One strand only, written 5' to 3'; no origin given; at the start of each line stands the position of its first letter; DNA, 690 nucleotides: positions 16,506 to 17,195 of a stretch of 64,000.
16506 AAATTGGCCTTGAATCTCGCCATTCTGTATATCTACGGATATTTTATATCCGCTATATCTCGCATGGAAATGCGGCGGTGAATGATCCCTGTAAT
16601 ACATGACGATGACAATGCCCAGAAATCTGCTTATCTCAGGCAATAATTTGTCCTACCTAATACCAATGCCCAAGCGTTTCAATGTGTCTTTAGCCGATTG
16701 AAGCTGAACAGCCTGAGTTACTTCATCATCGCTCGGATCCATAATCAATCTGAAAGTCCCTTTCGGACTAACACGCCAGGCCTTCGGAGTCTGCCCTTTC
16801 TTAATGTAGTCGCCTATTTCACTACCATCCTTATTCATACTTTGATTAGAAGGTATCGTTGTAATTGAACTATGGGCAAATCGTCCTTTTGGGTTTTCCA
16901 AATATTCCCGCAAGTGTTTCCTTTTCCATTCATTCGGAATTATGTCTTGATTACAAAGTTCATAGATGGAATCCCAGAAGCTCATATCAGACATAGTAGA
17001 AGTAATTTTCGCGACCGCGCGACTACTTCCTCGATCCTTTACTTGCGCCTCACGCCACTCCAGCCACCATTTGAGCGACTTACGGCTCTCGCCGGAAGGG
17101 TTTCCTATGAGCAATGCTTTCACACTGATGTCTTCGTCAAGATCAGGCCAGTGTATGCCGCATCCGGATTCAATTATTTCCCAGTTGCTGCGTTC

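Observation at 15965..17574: Low-GC DUF4160/DUF2442 cassette (two divergent tandem pairs with toxin-antitoxin-type add-ons) wedged into the arginine gene string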

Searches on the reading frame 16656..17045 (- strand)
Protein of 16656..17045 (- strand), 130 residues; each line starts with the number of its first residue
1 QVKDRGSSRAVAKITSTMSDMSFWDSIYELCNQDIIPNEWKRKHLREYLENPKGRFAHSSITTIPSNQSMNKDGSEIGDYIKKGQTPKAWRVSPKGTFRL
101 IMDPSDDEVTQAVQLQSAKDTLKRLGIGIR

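Call 28: find_homologous_proteins(query=window:16656-17036:-, max_evalue=0.01)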
Query seq(127 aa): 4 candidates shared short words with the query, none scored E <= 0.01.

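Call 29: search_solved_structures(query=window:16656-17036:-, max_evalue=10)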
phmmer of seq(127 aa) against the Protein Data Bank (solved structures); distinct sequences matched with E-value up to 10: 4.
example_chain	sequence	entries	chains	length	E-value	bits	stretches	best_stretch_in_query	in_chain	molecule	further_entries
4ow4_A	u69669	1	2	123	0.0024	21.1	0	73-114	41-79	Beta-terfoil designed by folding nucleus symmetric expansion (""Phifoil"")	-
2ki8_A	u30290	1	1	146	0.86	12.8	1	71-121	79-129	Tungsten formylmethanofuran dehydrogenase, subunit D (FwdD-2)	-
21di_E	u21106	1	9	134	1.2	12.3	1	33-82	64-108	Pam5 small terminase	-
9hnh_A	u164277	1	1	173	6.7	10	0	25-50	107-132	Chains: A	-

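Call 38: search_protein_representatives(protein=window:16656-17045:-)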
Query: 130 residues. Proteins with E-value up to 0.001 (for the whole library): 88; up to 1e-10: 44; up to 1e-30: 1. The best 88 are listed.
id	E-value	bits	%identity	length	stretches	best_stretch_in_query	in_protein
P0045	2.0e-32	128.0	58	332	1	18-124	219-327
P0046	2.3e-27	111.6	58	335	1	14-105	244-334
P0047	6.6e-26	106.9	51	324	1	21-119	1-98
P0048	1.2e-25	106.1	34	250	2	21-119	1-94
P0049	4.2e-24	101.1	55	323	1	21-113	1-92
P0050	4.6e-23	97.7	53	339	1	21-121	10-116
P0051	6.1e-23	97.3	57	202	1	18-105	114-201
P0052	2.4e-22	95.4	47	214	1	21-118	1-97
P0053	3.2e-21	91.8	52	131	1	21-118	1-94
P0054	4.3e-21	91.4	47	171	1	20-120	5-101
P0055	5.8e-21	90.9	48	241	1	20-119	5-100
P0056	7.7e-21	90.6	48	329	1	21-120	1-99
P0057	9.3e-21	90.3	49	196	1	22-118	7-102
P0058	1.1e-19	86.9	49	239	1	12-106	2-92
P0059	2.9e-19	85.5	48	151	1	21-111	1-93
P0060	3.4e-19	85.2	51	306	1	21-115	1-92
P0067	5.2e-16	74.9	45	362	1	21-110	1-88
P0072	4.7e-15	71.9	46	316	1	19-118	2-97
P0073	7.5e-15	71.2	39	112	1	23-127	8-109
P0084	6.3e-12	61.8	37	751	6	88-120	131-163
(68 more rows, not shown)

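Call 39: search_protein_families(library=pfam, max_evalue=0.01, proteins=[P0045, P0046, P0047, P0048, P0049, P0050, P0056, P0067, P0053, P0084])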
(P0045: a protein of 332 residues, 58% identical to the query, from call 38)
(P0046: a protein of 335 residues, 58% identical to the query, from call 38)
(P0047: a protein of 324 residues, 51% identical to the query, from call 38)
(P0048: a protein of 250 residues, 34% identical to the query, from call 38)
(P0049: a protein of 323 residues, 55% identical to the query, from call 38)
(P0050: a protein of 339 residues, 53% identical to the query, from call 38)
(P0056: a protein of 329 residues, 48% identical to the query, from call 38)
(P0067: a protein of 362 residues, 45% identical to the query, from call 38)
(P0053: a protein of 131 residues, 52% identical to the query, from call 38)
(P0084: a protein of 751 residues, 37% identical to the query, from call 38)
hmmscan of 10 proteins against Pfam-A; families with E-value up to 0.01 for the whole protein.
P0045 (332 aa): 0 families

P0046 (335 aa): 0 families

P0047 (324 aa): 0 families

P0048 (250 aa): 0 families

P0049 (323 aa): 1 family
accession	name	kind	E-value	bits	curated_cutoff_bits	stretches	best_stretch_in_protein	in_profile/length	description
PF19827.4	DUF6308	-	0.0025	18.2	27.3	1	219-286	103-173/193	Family of unknown function (DUF6308)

P0050 (339 aa): 0 families

P0056 (329 aa): 0 families

P0067 (362 aa): 0 families

P0053 (131 aa): 0 families

P0084 (751 aa): 7 families
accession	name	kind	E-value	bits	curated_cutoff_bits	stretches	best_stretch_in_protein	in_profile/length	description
PF14517.12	Tachylectin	-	1.3e-11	45.1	29.8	0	247-309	89-157/230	Tachylectin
PF00353.25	HemolysinCabind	-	1.7e-11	44.3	23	1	513-548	1-36/36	RTX calcium-binding nonapeptide repeat (4 copies)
PF19193.6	Tectonin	-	3e-11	43.6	30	0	60-136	105-180/216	Tectonin domain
PF19755.4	DUF6242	-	2e-10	41.3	29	0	324-395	140-217/217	Domain of unknown function (DUF6242)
PF13529.12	Peptidase_C39_2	-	5.4e-09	37.2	24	1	571-708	7-140/143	Peptidase_C39 like family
PF11347.14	CRR42-like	-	5.2e-05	23.4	25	0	296-315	29-48/62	Protein CHLORORESPIRATORY REDUCTION 42-like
PF11725.13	AvrE_T3Es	-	0.0013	16.5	24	0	243-280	551-565/1513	AvrE-family Type-III effector proteins (T3Es)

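Call 45: find_homologous_proteins(query=A3, max_evalue=0.001)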
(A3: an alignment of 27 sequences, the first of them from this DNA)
Query A3 (27 sequences) (110 aa, profile of the alignment): 47 proteins with E <= 0.001 among 447 candidates.
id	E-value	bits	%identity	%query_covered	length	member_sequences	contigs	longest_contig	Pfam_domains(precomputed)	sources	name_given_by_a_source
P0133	1.3e-39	152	51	89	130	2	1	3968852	-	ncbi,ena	-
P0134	1.5e-38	149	53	90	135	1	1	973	-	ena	-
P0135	3.4e-38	148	48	90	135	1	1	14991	-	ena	-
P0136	4.2e-38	147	55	89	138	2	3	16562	-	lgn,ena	-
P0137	7.3e-38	146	52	83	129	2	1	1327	-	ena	-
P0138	1.7e-37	145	49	83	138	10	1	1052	-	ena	-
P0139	2.1e-37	145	48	90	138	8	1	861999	-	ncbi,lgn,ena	-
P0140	2.3e-37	145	51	90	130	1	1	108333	-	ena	-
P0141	3.4e-37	144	54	89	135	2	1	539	-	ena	-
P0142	4.2e-37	144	48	90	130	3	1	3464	-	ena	-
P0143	5.7e-37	144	52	90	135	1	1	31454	-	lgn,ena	-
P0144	7.0e-37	143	52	89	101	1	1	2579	-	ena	-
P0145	7.9e-37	143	48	90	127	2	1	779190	-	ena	-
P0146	1.1e-36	143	52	83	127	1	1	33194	-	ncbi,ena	-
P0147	1.3e-36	142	49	83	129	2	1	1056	-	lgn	-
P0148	3.2e-36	141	52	90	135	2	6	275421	-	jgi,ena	jgi:hypothetical protein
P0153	5.8e-35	137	46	90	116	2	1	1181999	-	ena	-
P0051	5.9e-31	124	59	76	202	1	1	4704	PF10387.15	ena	-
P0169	2.2e-29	119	40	85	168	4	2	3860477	-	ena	-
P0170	6.3e-29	118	40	89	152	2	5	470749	-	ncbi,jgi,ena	jgi:hypothetical protein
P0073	5.9e-28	115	38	95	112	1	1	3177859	-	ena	-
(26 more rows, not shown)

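Call 46: find_encoding_contigs(protein=P0051, flank=4000, max_places=3)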
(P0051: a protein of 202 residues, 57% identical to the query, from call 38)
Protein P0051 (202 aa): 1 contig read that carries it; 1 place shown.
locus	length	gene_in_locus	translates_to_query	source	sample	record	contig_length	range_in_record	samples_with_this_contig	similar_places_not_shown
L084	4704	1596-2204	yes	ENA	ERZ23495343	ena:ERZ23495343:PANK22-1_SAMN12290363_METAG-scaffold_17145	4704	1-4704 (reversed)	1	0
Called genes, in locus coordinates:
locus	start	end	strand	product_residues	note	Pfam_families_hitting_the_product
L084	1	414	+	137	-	?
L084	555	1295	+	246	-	-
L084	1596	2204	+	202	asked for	PF10387:DUF2442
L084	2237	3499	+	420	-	PF00764:Arginosuc_synth, PF20979:Arginosuc_syn_C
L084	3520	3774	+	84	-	-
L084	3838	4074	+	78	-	-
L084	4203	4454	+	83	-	-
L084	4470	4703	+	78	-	?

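Call 47: find_encoding_contigs(protein=P0133, flank=4000, max_places=3)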
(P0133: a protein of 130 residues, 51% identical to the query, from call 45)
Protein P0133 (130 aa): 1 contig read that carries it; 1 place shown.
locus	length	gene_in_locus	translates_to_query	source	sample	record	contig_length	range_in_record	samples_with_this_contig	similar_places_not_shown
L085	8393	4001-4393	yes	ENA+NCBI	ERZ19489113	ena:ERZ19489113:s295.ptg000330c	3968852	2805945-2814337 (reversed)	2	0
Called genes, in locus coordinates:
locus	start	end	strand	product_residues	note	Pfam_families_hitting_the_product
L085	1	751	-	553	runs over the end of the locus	PF07995:GSDH (weak)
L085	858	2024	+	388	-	PF02463:SMC_N (weak), PF13476:AAA_23 (weak), PF13304:AAA_21, PF13175:AAA_15 (weak)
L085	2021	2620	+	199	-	PF14103:DUF4276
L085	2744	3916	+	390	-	PF00296:Bac_luciferase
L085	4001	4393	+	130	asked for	-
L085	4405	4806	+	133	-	PF01850:PIN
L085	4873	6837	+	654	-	PF00135:COesterase (weak), PF20434:BD-FAE, PF07859:Abhydrolase_3, PF00135:COesterase, PF07859:Abhydrolase_3, PF20434:BD-FAE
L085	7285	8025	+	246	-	PF05685:Uma2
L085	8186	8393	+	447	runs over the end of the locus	PF00202:Aminotran_3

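Call 48: find_encoding_contigs(protein=P0139, flank=4000, max_places=3)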
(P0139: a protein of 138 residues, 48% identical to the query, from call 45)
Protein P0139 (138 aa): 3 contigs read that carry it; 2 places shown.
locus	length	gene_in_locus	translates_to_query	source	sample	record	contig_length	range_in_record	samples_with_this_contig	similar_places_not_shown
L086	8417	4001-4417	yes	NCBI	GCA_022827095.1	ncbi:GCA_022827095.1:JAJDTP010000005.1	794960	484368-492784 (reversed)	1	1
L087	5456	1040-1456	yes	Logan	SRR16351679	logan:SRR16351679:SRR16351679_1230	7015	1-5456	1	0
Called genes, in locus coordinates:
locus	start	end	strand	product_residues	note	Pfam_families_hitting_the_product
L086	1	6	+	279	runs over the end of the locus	PF13489:Methyltransf_23, PF13847:Methyltransf_31, PF08241:Methyltransf_11, PF08242:Methyltransf_12, PF13649:Methyltransf_25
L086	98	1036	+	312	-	PF01073:3Beta_HSD, PF01370:Epimerase, PF02719:Polysacc_synt_2 (faint), PF04321:RmlD_sub_bind, PF13460:NAD_binding_10 (weak), PF16363:GDP_Man_Dehyd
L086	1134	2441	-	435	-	PF00805:Pentapeptide, PF13576:Pentapeptide_3 (faint), PF00805:Pentapeptide, PF13599:Pentapeptide_4, PF00805:Pentapeptide, PF13599:Pentapeptide_4 (weak), PF00805:Pentapeptide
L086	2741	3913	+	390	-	PF00296:Bac_luciferase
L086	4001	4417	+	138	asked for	-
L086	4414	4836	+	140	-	PF01850:PIN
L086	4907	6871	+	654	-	PF00135:COesterase (weak), PF20434:BD-FAE, PF07859:Abhydrolase_3, PF00326:Peptidase_S9 (faint), PF00135:COesterase (weak), PF07859:Abhydrolase_3, PF20434:BD-FAE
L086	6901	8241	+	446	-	PF00202:Aminotran_3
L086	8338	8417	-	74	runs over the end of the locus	-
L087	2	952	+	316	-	?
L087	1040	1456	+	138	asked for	-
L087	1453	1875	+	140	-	PF01850:PIN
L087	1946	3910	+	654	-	PF00135:COesterase (weak), PF20434:BD-FAE, PF07859:Abhydrolase_3, PF00326:Peptidase_S9 (faint), PF00135:COesterase (weak), PF07859:Abhydrolase_3, PF20434:BD-FAE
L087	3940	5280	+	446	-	PF00202:Aminotran_3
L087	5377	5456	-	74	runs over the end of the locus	-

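Call 49: find_encoding_contigs(protein=P0148, flank=4000, max_places=4)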
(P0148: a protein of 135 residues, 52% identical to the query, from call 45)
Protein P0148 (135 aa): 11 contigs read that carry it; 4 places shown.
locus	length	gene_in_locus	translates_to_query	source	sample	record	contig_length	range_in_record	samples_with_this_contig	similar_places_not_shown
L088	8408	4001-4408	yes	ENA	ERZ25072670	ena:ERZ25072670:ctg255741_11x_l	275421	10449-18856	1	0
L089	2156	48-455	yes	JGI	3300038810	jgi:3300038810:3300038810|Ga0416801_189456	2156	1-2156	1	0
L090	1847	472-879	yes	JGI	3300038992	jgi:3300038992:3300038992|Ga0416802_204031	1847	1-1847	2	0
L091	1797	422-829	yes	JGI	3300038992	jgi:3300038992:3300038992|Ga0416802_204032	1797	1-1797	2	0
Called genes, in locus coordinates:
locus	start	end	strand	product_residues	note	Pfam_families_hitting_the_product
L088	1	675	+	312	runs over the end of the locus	PF01073:3Beta_HSD, PF01370:Epimerase, PF02719:Polysacc_synt_2 (faint), PF04321:RmlD_sub_bind, PF13460:NAD_binding_10 (weak), PF16363:GDP_Man_Dehyd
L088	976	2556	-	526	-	-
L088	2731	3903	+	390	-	PF00296:Bac_luciferase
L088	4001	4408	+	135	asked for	-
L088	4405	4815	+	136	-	PF01850:PIN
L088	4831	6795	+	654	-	PF07224:Chlorophyllase (faint), PF00135:COesterase (weak), PF20434:BD-FAE, PF07859:Abhydrolase_3, PF00135:COesterase, PF07859:Abhydrolase_3, PF20434:BD-FAE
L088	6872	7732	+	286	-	PF06810:Phage_scaffold (faint), PF28175:T4SS_LegC2C7 (weak), PF04977:DivIC (faint), PF06005:ZapB (faint), PF25986:Kazrin (faint), PF26561:LETM1_C (faint), PF04728:LPP (faint), PF24319:DUF7491 (weak), +1 more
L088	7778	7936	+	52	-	-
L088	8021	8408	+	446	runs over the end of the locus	PF00202:Aminotran_3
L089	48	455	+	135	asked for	-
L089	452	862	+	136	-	PF01850:PIN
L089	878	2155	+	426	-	?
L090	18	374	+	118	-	-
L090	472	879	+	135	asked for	-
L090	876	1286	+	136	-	PF01850:PIN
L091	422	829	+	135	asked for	-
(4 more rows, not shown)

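Call 50: predict_structure(alignment_id=A3)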
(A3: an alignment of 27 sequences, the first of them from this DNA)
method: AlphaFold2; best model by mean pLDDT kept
length: 110 residues; sequences in the alignment: 27
mean_pLDDT: 96.0   pTM: 0.85
mean pLDDT of the five models: 96.0, 95.8, 95.6, 95.2, 95.0
residues with pLDDT >= 90: 105; 70-90: 5; 50-70: 0; < 50: 0
segments of 3 or more residues with pLDDT < 50: none
pLDDT, mean of each block of 10 residues (from residue 1): 95 97 96 94 97 97 97 95 97 98 93
secondary structure, 60 per line:
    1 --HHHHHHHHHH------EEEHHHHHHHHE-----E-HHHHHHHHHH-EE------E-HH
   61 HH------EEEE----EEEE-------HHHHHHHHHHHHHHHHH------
elements in order: H3-12 E19-21 H22-29 H38-47 H59-62 E69-72 E77-80 H88-104

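Call 55: fold_search(model_id=the predicted structure, library=pdb)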
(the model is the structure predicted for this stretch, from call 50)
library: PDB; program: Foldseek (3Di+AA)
matches with E <= 10: 124; with E <= 0.001: 0
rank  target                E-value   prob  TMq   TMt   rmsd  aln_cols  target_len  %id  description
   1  6z47_E                9.2e-01  0.13  0.30  0.23   6.8        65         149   20  Smooth muscle myosin shutdown state heads region (released 2020-12-09)
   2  4zcv_B                9.9e-01  0.09  0.31  0.24  13.7       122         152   17  Structure of calcium-bound regulatory domain of the human ATP-Mg/Pi carrier in the P212121 form (released 2015-07-22)
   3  3hhh_A                1.1e+00  0.11  0.30  0.32  11.9       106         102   19  Crystal structure of transcriptional regulator, a member of PadR family, from Enterococcus faecalis V583 (released 2009-06-02)
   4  4zcu_B                1.2e+00  0.08  0.31  0.24  13.5       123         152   15  Structure of calcium-bound regulatory domain of the human ATP-Mg/Pi carrier in the P2 form (released 2015-07-22)
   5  6abq_A                1.6e+00  0.09  0.32  0.32  11.1       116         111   13  Crystal structure of transcription factor from Listeria monocytogenes (released 2019-06-05)
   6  1zot_B                1.8e+00  0.07  0.24  0.33   7.8        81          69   10  crystal structure analysis of the CyaA/C-Cam with PMEAPP (released 2005-08-09)
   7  3wfn_E                1.8e+00  0.06  0.24  0.18  12.3       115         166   13  Crystal Structure of Nav1.6 IQ motif in complex with apo-CaM (released 2013-08-28)
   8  4zcv_A                2.2e+00  0.06  0.31  0.24  13.4       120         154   17  Structure of calcium-bound regulatory domain of the human ATP-Mg/Pi carrier in the P212121 form (released 2015-07-22)
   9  7poa_A                2.3e+00  0.09  0.27  0.09   8.0        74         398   19  An Irreversible, Promiscuous and Highly Thermostable Claisen-Condensation Biocatalyst Drives the Synthesis of Substitu (released 2022-09-21)
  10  7pob_A                2.5e+00  0.06  0.27  0.09  10.7       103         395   16  An Irreversible, Promiscuous and Highly Thermostable Claisen-Condensation Biocatalyst Drives the Synthesis of Substitu (released 2022-09-21)
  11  8s1y_A                2.6e+00  0.08  0.27  0.09   8.7        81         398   18  ThaOS V79A (released 2025-03-05)
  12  3hhh_B                2.6e+00  0.07  0.31  0.33  10.8       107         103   16  Crystal structure of transcriptional regulator, a member of PadR family, from Enterococcus faecalis V583 (released 2009-06-02)
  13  6f5v_B                2.6e+00  0.03  0.24  0.09  13.3       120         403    8  Crystal structure of the prephenate aminotransferase from Arabidopsis thaliana (released 2019-03-13)
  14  7bff_B                3.0e+00  0.12  0.22  0.28   6.9        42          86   17  Circular permutant of ribosomal protein S6, P54-55 truncated, I25A mutant. (released 2022-07-13)
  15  7bxp_A                3.0e+00  0.12  0.23  0.07   4.4        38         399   29  2-amino-3-ketobutyrate CoA ligase from Cupriavidus necator (released 2021-04-21)
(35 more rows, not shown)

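Call 59: find_encoding_contigs(protein=P0073, flank=2500, max_places=2)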
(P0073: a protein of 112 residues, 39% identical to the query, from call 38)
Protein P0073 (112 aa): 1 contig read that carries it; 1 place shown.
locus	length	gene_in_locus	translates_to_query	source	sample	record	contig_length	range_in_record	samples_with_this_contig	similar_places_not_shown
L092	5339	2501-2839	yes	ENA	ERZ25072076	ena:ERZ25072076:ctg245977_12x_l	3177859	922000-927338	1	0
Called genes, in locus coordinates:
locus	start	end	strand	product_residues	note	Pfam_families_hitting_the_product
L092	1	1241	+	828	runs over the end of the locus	PF01588:tRNA_bind, PF03483:B3_4, PF03484:B5, PF17759:tRNA_synthFbeta, PF03147:FDX-ACB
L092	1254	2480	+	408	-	PF02515:CoA_transf_3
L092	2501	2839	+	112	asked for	-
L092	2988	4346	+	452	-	PF02515:CoA_transf_3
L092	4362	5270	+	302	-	PF00892:EamA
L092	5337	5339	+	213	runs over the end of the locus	-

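Call 60: find_encoding_contigs(protein=P0153, flank=2500, max_places=2)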
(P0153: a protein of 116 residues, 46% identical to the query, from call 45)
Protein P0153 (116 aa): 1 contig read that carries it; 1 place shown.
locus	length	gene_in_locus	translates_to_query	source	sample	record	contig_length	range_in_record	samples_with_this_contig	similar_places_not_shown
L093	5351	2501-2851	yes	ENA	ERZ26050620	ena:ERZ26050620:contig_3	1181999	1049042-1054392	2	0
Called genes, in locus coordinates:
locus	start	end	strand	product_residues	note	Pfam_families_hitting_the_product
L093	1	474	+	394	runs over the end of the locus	PF02463:SMC_N (weak), PF13175:AAA_15 (weak), PF13304:AAA_21, PF13175:AAA_15 (weak)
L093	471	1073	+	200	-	PF14103:DUF4276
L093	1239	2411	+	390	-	PF00296:Bac_luciferase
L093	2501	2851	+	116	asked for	-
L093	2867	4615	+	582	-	-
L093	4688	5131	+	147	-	-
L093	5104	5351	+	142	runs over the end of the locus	-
